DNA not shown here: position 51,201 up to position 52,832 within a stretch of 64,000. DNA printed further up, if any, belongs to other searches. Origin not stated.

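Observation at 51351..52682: AraM-type sn-glycerol-1-phosphate dehydrogenase homolog embedded in an anaerobic glycerol-3-phosphate dehydrogenase (glpABC) operon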

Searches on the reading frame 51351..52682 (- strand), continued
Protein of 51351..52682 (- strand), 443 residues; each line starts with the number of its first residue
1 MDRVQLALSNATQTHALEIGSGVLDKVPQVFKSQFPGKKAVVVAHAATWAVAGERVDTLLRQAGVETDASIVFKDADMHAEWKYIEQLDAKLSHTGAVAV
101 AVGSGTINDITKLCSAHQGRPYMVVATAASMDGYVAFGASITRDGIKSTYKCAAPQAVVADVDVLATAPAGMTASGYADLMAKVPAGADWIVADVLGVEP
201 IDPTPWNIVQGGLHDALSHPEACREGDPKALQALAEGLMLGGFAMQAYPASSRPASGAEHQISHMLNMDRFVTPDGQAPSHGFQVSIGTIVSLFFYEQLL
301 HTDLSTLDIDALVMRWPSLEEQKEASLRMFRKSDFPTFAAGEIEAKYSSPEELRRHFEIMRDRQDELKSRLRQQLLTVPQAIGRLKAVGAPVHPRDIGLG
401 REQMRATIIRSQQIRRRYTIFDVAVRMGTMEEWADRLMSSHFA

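Call 51: fold_search(model_id=the predicted structure, library=pdb)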
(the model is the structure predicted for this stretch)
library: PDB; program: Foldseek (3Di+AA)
matches with E <= 10: 1503; with E <= 0.001: 143
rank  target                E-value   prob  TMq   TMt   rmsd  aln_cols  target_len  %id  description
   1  9h4x                  1.0e-20  1.00  0.73  0.81   3.9       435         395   26  Crystal structure of Ni2+ dependent glycerol-1-phosphate dehydrogenase AraM from Bacillus subtilis (released 2025-11-05)
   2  1jq5                  6.8e-16  1.00  0.61  0.73   7.9       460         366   18  Bacillus Stearothermophilus Glycerol dehydrogenase complex with NAD+ (released 2001-10-01)
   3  3ce9_A                1.8e-15  1.00  0.59  0.74   9.6       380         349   21  Crystal structure of glycerol dehydrogenase (NP_348253.1) from Clostridium acetobutylicum at 2.37 A resolution (released 2008-03-11)
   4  1jqa                  3.5e-15  1.00  0.62  0.74   6.5       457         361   17  Bacillus stearothermophilus glycerol dehydrogenase complex with glycerol (released 2001-10-03)
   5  3ce9_B                3.7e-15  1.00  0.65  0.82   4.7       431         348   19  Crystal structure of glycerol dehydrogenase (NP_348253.1) from Clostridium acetobutylicum at 2.37 A resolution (released 2008-03-11)
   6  1jpu                  4.9e-15  1.00  0.61  0.73   7.8       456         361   18  Crystal Structure of Bacillus Stearothermophilus Glycerol Dehydrogenase (released 2001-10-03)
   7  4mca_B                1.4e-13  1.00  0.63  0.76   5.0       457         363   16  Crystal Structure of Glycerol Dehydrogenase from Serratia to 1.9A (released 2014-02-12)
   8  4rfl_D                1.5e-13  1.00  0.62  0.81   4.1       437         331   18  Crystal structure of G1PDH with NADPH from Methanocaldococcus jannaschii (released 2015-07-22)
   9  5zxl_A                1.5e-13  1.00  0.63  0.75   6.6       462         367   15  Structure of GldA from E.coli (released 2019-03-20)
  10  4mca_A                1.7e-13  1.00  0.64  0.76   5.2       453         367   16  Crystal Structure of Glycerol Dehydrogenase from Serratia to 1.9A (released 2014-02-12)
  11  4rfl_A                2.1e-13  1.00  0.62  0.80   4.6       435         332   18  Crystal structure of G1PDH with NADPH from Methanocaldococcus jannaschii (released 2015-07-22)
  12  4rfl_C                2.5e-13  1.00  0.62  0.82   4.5       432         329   17  Crystal structure of G1PDH with NADPH from Methanocaldococcus jannaschii (released 2015-07-22)
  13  4rgq_B                2.5e-13  1.00  0.62  0.81   4.2       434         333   18  Crystal structure of the Methanocaldococcus jannaschii G1PDH with NADPH and DHAP (released 2015-07-22)
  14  5yvr                  2.8e-13  1.00  0.57  0.62   8.9       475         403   15  Crystal Structure of the H277A mutant of ADH/D1, an archaeal halo-thermophilic Red Sea brine pool alcohol dehydrogenase (released 2017-12-27)
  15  5fb3_A                3.6e-13  1.00  0.63  0.81   3.8       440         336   17  Structure of glycerophosphate dehydrogenase in complex with NADPH (released 2016-10-12)
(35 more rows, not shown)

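Call 52: search_protein_families(library=pfam, proteins=[L009:7360-8178:+, L009:8724-9923:+, L009:16560-17807:+, L009:17693-19351:+, L009:19772-20827:+, L013:6471-7322:+, L013:12681-14201:+, L013:14240-15502:+, L013:15526-16479:+, L013:16861-18249:+])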
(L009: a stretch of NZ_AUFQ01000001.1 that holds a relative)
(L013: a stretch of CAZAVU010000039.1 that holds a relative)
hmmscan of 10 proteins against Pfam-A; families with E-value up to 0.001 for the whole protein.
L009:7360-8178:+ (272 aa): 1 family
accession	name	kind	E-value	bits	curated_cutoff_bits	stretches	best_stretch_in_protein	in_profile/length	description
PF15889.10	DUF4738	-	2.3e-49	167.4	23.9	1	129-270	5-146/146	Domain of unknown function (DUF4738)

L009:8724-9923:+ (399 aa): 0 families

L009:16560-17807:+ (415 aa): 3 families
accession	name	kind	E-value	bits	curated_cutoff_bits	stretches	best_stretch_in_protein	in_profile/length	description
PF13004.13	BACON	-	9.9e-09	35.5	25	1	56-111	2-57/61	Putative binding domain, N-terminal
PF19190.6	BACON_2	-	4.7e-07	30.1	25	1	36-114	7-91/94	Viral BACON domain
PF03422.21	CBM_6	-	4.9e-05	24.1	28.9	0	336-414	49-125/125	Carbohydrate binding module (family 6)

L009:17693-19351:+ (552 aa): 3 families
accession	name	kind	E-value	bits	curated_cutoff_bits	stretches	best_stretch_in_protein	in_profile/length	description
PF16370.11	MetallophosC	-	1.7e-32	113.3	29.7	1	378-536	3-168/168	C terminal of Calcineurin-like phosphoesterase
PF16371.11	MetallophosN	-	1.7e-15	57.4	35.6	1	98-166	3-77/77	N terminal of Calcineurin-like phosphoesterase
PF00149.33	Metallophos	-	3.5e-10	41.1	21.5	1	217-362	35-190/191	Calcineurin-like phosphoesterase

L009:19772-20827:+ (351 aa): 3 families
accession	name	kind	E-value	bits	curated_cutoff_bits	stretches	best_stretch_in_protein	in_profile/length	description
PF00483.29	NTP_transferase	-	3.1e-39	135.5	21.2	1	6-287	3-241/245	Nucleotidyl transferase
PF22640.1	ManC_GMP_beta-helix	-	1.3e-05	25.4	27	1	303-347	7-50/55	MannoseP isomerase/GMP-like beta-helix domain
PF12804.13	NTP_transf_3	-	6.3e-05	23.7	27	1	6-70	2-58/160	MobA-like NTP transferase domain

L013:6471-7322:+ (283 aa): 1 family
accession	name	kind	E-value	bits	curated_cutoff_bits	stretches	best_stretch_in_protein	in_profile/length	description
PF03009.23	GDPD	-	5.9e-21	76.1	23.6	1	42-182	1-146/244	Glycerophosphoryl diester phosphodiesterase family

L013:12681-14201:+ (506 aa): 2 families
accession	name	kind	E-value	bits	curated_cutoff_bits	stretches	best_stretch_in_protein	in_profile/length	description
PF21311.3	Phage_RBD_prop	-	3.6e-06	27.2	23.7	0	202-271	1-69/255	Phage 5-bladed beta propeller receptor binding platform domain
PF02368.24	Big_2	-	3.1e-05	24.3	22.8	1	121-170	30-79/79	Bacterial Ig-like domain (group 2)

L013:14240-15502:+ (420 aa): 2 families
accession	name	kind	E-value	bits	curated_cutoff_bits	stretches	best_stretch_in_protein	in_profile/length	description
PF07690.21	MFS_1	-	3.5e-51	174.6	33.4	2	24-337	1-311/347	Major Facilitator Superfamily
PF00083.30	Sugar_tr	-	3.6e-05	23.3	22.3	0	58-120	50-115/452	Sugar (and other) transporter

L013:15526-16479:+ (317 aa): 1 family
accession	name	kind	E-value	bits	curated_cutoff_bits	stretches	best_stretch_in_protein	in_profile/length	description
PF00149.33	Metallophos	-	1.2e-22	81.8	21.5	1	30-261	2-190/191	Calcineurin-like phosphoesterase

L013:16861-18249:+ (462 aa): 9 families
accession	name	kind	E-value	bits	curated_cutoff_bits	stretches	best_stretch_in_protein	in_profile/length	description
PF12831.13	FAD_oxidored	-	1.2e-124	417.2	27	1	24-452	1-416/416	FAD dependent oxidoreductase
PF00890.30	FAD_binding_2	-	4.7e-09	36.4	20.4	1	24-73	1-50/414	FAD binding domain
PF07992.20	Pyr_redox_2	-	1.1e-07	32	26.1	1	24-68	2-42/291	Pyridine nucleotide-disulphide oxidoreductase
PF13450.12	NAD_binding_8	-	8.6e-07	29.6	21.9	1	27-61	1-35/68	NAD(P)-binding Rossmann-like domain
PF03486.20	HI0933_like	-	1.6e-05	24.9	50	1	24-61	2-39/244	HI0933-like protein Rossmann domain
PF01266.30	DAO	-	2.2e-05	24.6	27.9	1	24-59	1-37/353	FAD dependent oxidoreductase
PF01946.23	Thi4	-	3.1e-05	23.8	26.2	1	21-64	16-60/235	Thi4 family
PF01494.25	FAD_binding_3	-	5.8e-05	22.9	22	1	23-54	2-33/349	FAD binding domain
PF01134.28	GIDA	-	0.00015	21.4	22.1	1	24-52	1-29/391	Glucose inhibited division protein A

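Call 65: list_cluster_members(proteins=[P0143, P0145, P0151, P0164, P0142, P0147, P0178, P0209, P0199, P0140])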
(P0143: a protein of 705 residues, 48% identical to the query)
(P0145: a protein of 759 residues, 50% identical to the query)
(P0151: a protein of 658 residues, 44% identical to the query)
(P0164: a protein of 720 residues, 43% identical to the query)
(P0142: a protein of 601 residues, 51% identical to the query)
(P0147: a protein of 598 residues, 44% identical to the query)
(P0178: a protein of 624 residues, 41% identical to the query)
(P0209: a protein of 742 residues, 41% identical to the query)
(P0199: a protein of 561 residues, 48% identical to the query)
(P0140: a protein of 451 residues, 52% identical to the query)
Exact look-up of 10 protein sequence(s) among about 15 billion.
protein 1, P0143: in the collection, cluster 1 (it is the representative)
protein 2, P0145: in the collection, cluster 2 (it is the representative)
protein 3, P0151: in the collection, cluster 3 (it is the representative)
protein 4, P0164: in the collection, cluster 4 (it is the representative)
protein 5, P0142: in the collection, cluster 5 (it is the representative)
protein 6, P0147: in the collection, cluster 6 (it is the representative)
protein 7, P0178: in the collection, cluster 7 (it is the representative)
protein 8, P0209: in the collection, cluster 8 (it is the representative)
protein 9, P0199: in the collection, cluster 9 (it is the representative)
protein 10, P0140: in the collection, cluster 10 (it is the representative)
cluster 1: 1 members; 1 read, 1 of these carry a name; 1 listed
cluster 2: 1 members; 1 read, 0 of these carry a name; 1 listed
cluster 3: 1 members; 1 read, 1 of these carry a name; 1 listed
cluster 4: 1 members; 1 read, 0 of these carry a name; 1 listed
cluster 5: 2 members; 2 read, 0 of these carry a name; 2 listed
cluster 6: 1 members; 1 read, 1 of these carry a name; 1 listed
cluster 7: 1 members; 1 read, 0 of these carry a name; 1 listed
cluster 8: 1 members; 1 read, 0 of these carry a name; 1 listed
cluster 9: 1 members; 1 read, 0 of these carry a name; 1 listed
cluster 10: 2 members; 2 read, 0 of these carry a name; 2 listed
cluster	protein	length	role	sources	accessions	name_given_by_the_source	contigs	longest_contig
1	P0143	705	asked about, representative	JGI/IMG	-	glycerol-1-phosphate dehydrogenase [NAD(P)+]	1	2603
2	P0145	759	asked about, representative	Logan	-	-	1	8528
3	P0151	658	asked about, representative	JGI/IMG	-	glycerol-1-phosphate dehydrogenase [NAD(P)+]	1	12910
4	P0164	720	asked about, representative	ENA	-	-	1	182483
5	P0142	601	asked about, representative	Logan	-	-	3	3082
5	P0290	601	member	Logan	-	-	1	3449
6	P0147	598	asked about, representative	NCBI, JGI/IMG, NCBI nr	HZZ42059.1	MAG TPA: iron-containing alcohol dehydrogenase [Tepidisphaeraceae bacterium] | glycerol-1-phosphate dehydrogenase [NAD(P)+] | iron-containing alcohol dehydrogenase [Tepidisphaeraceae bacterium]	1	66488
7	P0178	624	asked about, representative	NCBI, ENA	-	-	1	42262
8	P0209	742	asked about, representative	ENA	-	-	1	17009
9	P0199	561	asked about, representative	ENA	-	-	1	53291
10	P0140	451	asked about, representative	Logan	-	-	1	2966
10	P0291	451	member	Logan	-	-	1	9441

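Call 68: search_protein_families(library=ncbifam, proteins=[L007:7042-8610:+, L028:7265-8830:+, L040:7129-8697:+, L049:11606-13078:+, L007:8627-9994:+, L017:15011-16399:+, L017:13670-14998:+, L049:8414-9403:+, L040:8733-9977:+, L028:9012-9914:+], max_evalue=1e-10)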
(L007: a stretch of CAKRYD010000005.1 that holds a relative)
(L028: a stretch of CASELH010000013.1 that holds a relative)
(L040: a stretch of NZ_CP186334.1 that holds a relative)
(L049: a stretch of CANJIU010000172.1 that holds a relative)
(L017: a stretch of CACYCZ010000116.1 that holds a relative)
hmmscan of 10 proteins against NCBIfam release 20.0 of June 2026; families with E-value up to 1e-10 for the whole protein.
L007:7042-8610:+ (522 aa): 6 families
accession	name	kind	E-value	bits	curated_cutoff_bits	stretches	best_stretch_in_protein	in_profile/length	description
NF008899.0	PRK12266.1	equivalog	2.5e-80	270.4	360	1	14-485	4-492/508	glycerol-3-phosphate dehydrogenase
NF033461.1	glycerol3P_ox_1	equivalog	1.8e-76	257.8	840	1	2-340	6-350/607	type 1 glycerol-3-phosphate oxidase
NF009906.0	PRK13369.1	equivalog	4.5e-71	239.9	352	1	14-386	4-374/502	glycerol-3-phosphate dehydrogenase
TIGR03377.1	glycerol3P_GlpA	equivalog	4.7e-48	164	552.8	1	19-408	2-379/530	anaerobic glycerol-3-phosphate dehydrogenase subunit GlpA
NF008313.0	PRK11101.1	equivalog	1.5e-38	132.7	425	1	17-408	9-390/548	anaerobic glycerol-3-phosphate dehydrogenase subunit A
NF033460.1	glycerol3P_ox_II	equivalog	2.4e-12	46.7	460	0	163-341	149-320/361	type 2 glycerol-3-phosphate oxidase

L028:7265-8830:+ (521 aa): 5 families
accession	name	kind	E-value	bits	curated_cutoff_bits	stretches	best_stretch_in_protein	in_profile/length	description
NF008899.0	PRK12266.1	equivalog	1.9e-83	280.6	360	1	15-386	5-374/508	glycerol-3-phosphate dehydrogenase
NF033461.1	glycerol3P_ox_1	equivalog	7.7e-81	272.1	840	1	3-341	7-351/607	type 1 glycerol-3-phosphate oxidase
NF009906.0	PRK13369.1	equivalog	1.6e-77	261.2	352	1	15-385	5-372/502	glycerol-3-phosphate dehydrogenase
TIGR03377.1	glycerol3P_GlpA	equivalog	8.6e-47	159.8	552.8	1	18-413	1-383/530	anaerobic glycerol-3-phosphate dehydrogenase subunit GlpA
NF008313.0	PRK11101.1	equivalog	1.6e-39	135.9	425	1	12-414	4-395/548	anaerobic glycerol-3-phosphate dehydrogenase subunit A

L040:7129-8697:+ (522 aa): 5 families
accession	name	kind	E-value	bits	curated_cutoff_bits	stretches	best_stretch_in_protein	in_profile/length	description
NF008899.0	PRK12266.1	equivalog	4.2e-88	296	360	1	16-407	6-394/508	glycerol-3-phosphate dehydrogenase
NF033461.1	glycerol3P_ox_1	equivalog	2.9e-85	286.8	840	1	2-341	6-351/607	type 1 glycerol-3-phosphate oxidase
NF009906.0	PRK13369.1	equivalog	3.3e-83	279.9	352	1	16-386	6-373/502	glycerol-3-phosphate dehydrogenase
TIGR03377.1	glycerol3P_GlpA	equivalog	2.7e-52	178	552.8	1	18-432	1-402/530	anaerobic glycerol-3-phosphate dehydrogenase subunit GlpA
NF008313.0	PRK11101.1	equivalog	1e-40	139.9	425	1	15-416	7-397/548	anaerobic glycerol-3-phosphate dehydrogenase subunit A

L049:11606-13078:+ (490 aa): 6 families
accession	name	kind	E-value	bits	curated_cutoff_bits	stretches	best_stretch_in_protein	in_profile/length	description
NF008899.0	PRK12266.1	equivalog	5.2e-102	341.9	360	1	18-400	4-392/508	glycerol-3-phosphate dehydrogenase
NF009906.0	PRK13369.1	equivalog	7.6e-93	311.7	352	1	19-389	5-381/502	glycerol-3-phosphate dehydrogenase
NF033461.1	glycerol3P_ox_1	equivalog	1.3e-82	278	840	1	7-340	5-352/607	type 1 glycerol-3-phosphate oxidase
TIGR03377.1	glycerol3P_GlpA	equivalog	7.3e-54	183.2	552.8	1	22-405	1-380/530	anaerobic glycerol-3-phosphate dehydrogenase subunit GlpA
NF008313.0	PRK11101.1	equivalog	4.3e-40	137.8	425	1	21-400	9-386/548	anaerobic glycerol-3-phosphate dehydrogenase subunit A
TIGR02352.1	thiamin_ThiO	equivalog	8.4e-13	48.1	250.8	0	23-60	1-38/351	glycine oxidase ThiO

L007:8627-9994:+ (455 aa): 7 families
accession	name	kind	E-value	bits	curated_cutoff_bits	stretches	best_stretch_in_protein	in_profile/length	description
TIGR00712.1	glpT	equivalog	3.2e-165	550.5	632.55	1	3-453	4-439/440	glycerol-3-phosphate transporter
NF008433.0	PRK11273.1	equivalog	4.7e-161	536.9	748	1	2-453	3-439/452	glycerol-3-phosphate transporter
TIGR00881.1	2A0104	subfamily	3.3e-123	411.5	407.75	1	34-431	1-379/379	phosphoglycerate transporter protein PgtP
NF047787.1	PhglyTportPgtP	equivalog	6.9e-90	302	750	1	1-451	2-439/451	phosphoglycerate transporter PgtP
NF008661.1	PRK11663.1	subfamily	3.5e-83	280.1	564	1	13-453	15-435/439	MFS transporter family glucose-6-phosphate receptor UhpC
NF007107.1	PRK09556.1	equivalog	5.6e-74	249.8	497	1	27-448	29-449/469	hexose-6-phosphate:phosphate antiporter UhpT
TIGR00893.1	2A0114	subfamily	1.7e-34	119.4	395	1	41-447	7-397/399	D-galactonate transporter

L017:15011-16399:+ (462 aa): 7 families
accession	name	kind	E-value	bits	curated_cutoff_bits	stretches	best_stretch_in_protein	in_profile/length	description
TIGR00712.1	glpT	equivalog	1.8e-143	478.8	632.55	1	7-459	7-439/440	glycerol-3-phosphate transporter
NF008433.0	PRK11273.1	equivalog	1.3e-140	469.5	748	1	4-459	4-439/452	glycerol-3-phosphate transporter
TIGR00881.1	2A0104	subfamily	5.8e-102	341.5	407.75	1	35-435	1-377/379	phosphoglycerate transporter protein PgtP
NF008661.1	PRK11663.1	subfamily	6.5e-88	295.6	564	1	9-449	10-425/439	MFS transporter family glucose-6-phosphate receptor UhpC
NF047787.1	PhglyTportPgtP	equivalog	1.1e-78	265.1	750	1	1-459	1-441/451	phosphoglycerate transporter PgtP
NF007107.1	PRK09556.1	equivalog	8e-70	236.1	497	1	14-436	15-418/469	hexose-6-phosphate:phosphate antiporter UhpT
TIGR00893.1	2A0114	subfamily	1.4e-32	113.2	395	1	42-446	7-388/399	D-galactonate transporter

L017:13670-14998:+ (442 aa): 3 families
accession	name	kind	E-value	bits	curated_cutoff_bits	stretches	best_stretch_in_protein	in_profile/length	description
TIGR02810.1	agaZ_gatZ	equivalog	5.6e-149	496.6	568.8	1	7-430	2-419/420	D-tagatose-bisphosphate aldolase, class II, non-catalytic subunit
NF012002.0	PRK15458.1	equivalog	5.5e-139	464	707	1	3-432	2-425/428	tagatose-bisphosphate aldolase subunit KbaZ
NF011626.0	PRK15052.1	equivalog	2e-135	451.8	579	1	8-430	4-418/421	tagatose-bisphosphate aldolase subunit GatZ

L049:8414-9403:+ (329 aa): 2 families
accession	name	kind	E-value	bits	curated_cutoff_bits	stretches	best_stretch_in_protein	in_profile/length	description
NF053881.1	TransRegDeoRBac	equivalog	2.9e-50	171.2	420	1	13-312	12-310/311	DNA-binding transcriptional repressor DeoR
NF011947.0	PRK15418.1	equivalog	5.3e-32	111.3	486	1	9-314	18-317/319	transcriptional regulator LsrR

L040:8733-9977:+ (414 aa): 2 families
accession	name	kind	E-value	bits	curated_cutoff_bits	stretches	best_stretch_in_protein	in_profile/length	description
TIGR00897.2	2A0118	subfamily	3.1e-167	556.6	375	1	11-403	2-401/401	RbtT/DalT/CsbX family MFS transporter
TIGR00900.1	2A0121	subfamily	6.9e-14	52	319.6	0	269-409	44-184/364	H+ Antiporter protein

L028:9012-9914:+ (300 aa): 2 families
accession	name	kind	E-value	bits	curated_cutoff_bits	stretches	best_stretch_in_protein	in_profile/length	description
NF053857.1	LysphglycPlipDStph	equivalog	5.6e-15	55.4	450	1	43-195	36-200/305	lysophosphatidylglycerol phospholipase D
NF006989.0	PRK09454.1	equivalog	6e-13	48.7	264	1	60-152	14-106/251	glycerophosphodiester phosphodiesterase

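Call 78: find_encoding_contigs(protein=P0059, flank=8000, max_places=1)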
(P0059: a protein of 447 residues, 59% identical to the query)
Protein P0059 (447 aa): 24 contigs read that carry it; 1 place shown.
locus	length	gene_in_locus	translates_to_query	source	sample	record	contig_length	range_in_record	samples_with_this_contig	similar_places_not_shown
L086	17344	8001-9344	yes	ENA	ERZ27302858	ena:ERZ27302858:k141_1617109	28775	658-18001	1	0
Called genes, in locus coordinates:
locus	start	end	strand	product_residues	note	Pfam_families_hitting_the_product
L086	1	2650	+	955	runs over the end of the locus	PF17132:Glyco_hydro_106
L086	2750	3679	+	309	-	PF01207:Dus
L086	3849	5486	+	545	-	PF00890:FAD_binding_2 (weak), PF01266:DAO, PF12831:FAD_oxidored (weak), PF04324:Fer2_BFD (weak)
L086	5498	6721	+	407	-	PF00890:FAD_binding_2, PF01266:DAO (faint)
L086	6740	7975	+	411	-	PF12838:Fer4_7 (weak), PF13183:Fer4_8, PF13484:Fer4_16 (faint), PF02754:CCG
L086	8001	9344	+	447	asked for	PF13685:Fe-ADH_2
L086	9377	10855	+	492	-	PF07690:MFS_1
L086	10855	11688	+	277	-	PF00702:Hydrolase, PF13344:Hydrolase_6, PF13419:HAD_2, PF09419:PGP_phosphatase (weak), PF13242:Hydrolase_like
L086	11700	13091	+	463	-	PF07690:MFS_1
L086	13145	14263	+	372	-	-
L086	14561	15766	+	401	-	PF03315:SDH_beta, PF03313:SDH_alpha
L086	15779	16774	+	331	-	PF04616:Glyco_hydro_43, PF00251:Glyco_hydro_32N (weak)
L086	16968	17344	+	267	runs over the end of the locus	PF09339:HTH_IclR, PF01614:IclR_C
